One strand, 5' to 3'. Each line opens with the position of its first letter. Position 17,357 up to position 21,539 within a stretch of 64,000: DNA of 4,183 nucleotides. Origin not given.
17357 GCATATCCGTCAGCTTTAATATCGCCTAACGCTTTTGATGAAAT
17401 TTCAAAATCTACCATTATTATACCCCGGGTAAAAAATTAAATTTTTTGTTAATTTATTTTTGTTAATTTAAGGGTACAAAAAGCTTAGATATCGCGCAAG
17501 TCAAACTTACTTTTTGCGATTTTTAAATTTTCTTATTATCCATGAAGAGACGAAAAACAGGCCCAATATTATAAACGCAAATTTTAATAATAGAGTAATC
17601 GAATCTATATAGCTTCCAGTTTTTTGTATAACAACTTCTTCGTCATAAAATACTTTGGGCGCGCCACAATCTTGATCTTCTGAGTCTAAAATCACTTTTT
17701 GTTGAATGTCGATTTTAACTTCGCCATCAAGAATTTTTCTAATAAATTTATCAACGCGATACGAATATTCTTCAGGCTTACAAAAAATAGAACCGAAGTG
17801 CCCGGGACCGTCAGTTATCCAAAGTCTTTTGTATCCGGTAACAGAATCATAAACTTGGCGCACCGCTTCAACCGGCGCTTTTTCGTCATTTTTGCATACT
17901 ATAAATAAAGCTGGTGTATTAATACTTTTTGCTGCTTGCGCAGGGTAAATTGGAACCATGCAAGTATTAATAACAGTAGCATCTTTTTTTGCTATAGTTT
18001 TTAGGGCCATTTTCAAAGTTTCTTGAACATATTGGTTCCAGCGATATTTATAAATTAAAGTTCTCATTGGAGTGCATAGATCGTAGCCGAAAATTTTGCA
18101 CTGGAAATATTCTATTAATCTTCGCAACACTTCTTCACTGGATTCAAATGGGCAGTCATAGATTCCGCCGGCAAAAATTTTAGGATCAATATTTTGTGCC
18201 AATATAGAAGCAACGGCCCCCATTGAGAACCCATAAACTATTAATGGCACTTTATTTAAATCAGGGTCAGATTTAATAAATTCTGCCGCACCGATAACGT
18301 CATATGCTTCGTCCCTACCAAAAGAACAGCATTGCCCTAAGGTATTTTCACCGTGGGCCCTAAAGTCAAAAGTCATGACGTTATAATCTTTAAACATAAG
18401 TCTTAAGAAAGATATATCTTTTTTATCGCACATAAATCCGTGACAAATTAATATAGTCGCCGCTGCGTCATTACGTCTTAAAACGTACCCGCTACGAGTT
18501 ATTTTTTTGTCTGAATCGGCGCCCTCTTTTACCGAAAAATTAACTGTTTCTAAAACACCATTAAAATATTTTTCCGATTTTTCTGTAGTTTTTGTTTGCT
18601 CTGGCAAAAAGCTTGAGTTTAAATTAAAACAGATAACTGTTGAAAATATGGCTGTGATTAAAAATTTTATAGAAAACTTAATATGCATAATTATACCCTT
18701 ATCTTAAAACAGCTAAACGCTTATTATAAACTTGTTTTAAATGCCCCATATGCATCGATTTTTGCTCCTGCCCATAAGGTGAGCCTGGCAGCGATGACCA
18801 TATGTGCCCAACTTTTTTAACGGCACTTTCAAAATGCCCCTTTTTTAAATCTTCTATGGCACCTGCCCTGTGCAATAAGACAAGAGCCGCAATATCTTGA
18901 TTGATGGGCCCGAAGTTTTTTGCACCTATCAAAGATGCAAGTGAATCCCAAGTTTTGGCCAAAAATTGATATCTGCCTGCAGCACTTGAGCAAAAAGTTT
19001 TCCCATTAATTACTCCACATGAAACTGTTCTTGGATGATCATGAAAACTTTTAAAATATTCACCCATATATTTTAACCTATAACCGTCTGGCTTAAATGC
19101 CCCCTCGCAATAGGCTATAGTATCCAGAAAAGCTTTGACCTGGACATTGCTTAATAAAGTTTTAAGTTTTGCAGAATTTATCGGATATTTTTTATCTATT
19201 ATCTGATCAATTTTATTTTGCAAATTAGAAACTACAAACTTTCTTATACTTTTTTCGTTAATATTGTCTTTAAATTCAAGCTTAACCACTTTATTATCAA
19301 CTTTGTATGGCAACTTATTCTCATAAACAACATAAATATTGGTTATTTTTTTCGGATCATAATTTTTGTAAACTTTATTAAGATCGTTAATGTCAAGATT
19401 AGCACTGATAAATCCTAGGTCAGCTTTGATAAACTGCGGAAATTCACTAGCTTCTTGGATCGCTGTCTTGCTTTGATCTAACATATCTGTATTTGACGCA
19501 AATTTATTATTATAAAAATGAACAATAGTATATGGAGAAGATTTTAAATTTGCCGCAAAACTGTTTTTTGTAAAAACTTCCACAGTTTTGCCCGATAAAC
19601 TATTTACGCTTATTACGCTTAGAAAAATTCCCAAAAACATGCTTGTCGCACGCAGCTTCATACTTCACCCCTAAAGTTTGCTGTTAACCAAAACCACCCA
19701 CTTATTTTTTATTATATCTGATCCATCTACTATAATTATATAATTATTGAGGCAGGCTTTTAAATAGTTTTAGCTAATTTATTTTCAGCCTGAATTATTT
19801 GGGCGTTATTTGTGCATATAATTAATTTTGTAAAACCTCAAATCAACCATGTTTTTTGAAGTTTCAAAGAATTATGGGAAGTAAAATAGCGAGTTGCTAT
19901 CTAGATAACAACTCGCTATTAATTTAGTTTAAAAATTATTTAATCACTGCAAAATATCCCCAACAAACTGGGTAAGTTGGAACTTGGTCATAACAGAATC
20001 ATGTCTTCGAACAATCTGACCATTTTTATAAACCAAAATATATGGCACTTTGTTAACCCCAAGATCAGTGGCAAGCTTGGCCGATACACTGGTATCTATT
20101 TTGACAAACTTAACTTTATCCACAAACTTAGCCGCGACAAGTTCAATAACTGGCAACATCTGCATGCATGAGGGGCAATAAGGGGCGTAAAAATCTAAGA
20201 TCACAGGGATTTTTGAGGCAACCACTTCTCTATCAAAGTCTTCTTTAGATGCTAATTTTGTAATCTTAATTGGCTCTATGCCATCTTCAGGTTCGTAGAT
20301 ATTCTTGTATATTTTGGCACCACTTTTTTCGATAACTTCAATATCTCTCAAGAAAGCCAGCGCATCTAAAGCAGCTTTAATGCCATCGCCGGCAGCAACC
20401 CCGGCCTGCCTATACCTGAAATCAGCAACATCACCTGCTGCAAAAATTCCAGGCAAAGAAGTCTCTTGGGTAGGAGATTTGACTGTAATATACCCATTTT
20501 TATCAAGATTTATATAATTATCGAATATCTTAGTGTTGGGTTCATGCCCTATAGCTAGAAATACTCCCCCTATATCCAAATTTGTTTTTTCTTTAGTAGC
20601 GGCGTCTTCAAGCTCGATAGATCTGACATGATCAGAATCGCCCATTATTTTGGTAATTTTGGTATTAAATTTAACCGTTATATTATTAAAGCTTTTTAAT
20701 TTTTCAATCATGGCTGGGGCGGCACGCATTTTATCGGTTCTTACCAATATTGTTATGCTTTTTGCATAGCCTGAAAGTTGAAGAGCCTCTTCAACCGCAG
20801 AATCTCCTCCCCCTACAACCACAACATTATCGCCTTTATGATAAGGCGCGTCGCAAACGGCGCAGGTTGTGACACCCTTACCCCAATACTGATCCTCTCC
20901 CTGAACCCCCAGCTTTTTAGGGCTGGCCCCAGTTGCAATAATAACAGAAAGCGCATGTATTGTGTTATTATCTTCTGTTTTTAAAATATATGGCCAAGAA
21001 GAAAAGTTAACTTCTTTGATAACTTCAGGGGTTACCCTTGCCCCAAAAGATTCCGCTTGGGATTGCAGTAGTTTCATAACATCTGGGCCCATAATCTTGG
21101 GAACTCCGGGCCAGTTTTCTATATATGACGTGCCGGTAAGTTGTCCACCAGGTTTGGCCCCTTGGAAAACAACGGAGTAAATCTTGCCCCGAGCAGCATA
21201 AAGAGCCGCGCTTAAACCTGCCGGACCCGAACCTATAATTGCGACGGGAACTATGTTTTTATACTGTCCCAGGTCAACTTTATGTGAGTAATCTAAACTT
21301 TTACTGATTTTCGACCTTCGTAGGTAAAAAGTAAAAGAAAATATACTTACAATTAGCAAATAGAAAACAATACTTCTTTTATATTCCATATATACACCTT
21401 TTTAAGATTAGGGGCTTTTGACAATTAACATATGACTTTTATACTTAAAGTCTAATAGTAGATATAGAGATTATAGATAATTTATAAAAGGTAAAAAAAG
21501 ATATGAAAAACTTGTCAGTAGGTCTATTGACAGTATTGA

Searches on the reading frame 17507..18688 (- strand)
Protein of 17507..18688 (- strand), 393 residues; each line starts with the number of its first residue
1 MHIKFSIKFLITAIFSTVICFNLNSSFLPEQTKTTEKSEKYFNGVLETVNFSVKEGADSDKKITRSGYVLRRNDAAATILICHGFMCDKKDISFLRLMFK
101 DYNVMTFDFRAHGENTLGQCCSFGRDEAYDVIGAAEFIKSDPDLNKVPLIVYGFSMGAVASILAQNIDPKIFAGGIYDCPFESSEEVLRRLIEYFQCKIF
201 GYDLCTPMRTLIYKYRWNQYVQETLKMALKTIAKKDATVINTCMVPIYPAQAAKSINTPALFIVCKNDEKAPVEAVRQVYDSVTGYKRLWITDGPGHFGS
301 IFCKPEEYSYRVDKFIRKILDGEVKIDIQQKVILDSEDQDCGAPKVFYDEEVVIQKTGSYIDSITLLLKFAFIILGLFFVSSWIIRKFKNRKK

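Call 46: search_protein_families(library=pfam, proteins=[window:17507-18688:-], max_evalue=0.00001)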
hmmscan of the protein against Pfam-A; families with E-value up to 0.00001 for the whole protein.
window:17507-18688:- (393 aa): 2 families
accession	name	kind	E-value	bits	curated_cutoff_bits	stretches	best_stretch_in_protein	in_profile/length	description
PF12146.15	Hydrolase_4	-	2.6e-08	33.9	27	1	75-294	3-229/239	Serine aminopeptidase, S33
PF12697.13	Abhydrolase_6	-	1.9e-07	32.4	26.3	1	79-298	1-205/217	Alpha/beta hydrolase family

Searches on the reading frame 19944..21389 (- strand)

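Call 46: search_protein_families(library=pfam, proteins=[window:19944-21389:-], max_evalue=0.00001)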
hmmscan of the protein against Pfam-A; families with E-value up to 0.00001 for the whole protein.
window:19944-21389:- (481 aa): 5 families
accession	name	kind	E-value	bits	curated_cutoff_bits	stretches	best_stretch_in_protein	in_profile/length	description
PF07992.20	Pyr_redox_2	-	4.2e-49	168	26.1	1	49-336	3-291/291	Pyridine nucleotide-disulphide oxidoreductase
PF13738.12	Pyr_redox_3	-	1e-27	97.6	30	1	108-319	87-305/305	Pyridine nucleotide-disulphide oxidoreductase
PF00085.26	Thioredoxin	-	1.5e-21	76.8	23.5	1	380-476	5-101/103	Thioredoxin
PF00070.33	Pyr_redox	-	3.9e-14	53.4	22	1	188-262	1-81/82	Pyridine nucleotide-disulphide oxidoreductase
PF13098.12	Thioredoxin_2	-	7.3e-06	26.7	27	0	393-474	5-102/104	Thioredoxin-like domain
